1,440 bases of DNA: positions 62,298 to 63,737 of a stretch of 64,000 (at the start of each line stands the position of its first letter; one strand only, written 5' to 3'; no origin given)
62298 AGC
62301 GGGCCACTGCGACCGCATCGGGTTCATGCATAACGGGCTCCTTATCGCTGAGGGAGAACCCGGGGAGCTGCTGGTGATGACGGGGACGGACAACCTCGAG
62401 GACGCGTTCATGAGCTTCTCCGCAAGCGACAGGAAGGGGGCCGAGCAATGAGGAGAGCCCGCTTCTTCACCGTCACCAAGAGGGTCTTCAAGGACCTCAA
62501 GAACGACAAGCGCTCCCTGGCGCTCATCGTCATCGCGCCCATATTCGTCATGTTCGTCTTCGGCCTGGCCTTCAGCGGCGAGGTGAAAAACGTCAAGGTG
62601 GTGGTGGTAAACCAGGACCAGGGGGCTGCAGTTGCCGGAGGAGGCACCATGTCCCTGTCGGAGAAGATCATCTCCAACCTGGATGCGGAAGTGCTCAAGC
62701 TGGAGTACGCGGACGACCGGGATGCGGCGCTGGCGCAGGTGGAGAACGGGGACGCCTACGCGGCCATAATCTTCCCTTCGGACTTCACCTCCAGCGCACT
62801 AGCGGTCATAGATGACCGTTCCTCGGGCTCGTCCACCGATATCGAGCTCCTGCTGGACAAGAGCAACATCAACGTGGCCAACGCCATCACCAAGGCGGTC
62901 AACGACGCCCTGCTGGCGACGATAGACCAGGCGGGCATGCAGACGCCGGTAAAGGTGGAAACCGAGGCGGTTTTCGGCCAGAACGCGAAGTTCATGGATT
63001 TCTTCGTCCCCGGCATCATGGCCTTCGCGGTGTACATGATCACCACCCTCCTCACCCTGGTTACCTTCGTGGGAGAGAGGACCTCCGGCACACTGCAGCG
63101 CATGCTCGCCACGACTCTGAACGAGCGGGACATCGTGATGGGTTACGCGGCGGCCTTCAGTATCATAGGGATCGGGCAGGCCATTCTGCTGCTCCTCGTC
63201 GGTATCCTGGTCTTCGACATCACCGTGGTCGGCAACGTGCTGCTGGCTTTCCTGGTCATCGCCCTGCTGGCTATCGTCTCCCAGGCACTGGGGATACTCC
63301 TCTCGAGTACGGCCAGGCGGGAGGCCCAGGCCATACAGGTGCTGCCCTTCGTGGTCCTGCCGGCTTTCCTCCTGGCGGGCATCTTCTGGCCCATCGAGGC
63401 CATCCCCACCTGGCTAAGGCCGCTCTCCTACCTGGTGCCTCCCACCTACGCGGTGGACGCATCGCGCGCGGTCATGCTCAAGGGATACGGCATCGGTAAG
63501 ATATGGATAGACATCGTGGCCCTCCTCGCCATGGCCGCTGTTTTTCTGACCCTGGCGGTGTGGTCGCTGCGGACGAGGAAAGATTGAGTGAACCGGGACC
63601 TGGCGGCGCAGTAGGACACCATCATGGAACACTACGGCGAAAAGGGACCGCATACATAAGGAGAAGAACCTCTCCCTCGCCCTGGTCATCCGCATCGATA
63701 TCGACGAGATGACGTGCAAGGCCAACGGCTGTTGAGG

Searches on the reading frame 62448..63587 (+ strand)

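Call 77: search_protein_families(library=pfam, proteins=[window:62448-63587:+], max_evalue=0.0001)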
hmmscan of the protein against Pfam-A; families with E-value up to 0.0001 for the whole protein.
window:62448-63587:+ (379 aa): 3 families
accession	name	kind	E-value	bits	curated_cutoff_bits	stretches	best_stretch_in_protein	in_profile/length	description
PF12698.13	ABC2_membrane_3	-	2.2e-50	172.1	31.6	1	21-372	1-347/347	ABC-2 family transporter protein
PF01061.29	ABC2_membrane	-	2.8e-34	119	26.9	1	175-344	38-211/211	ABC-2 type transporter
PF12679.13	ABC2_membrane_2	-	2e-14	54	27.2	1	11-377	5-281/283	ABC-2 family transporter protein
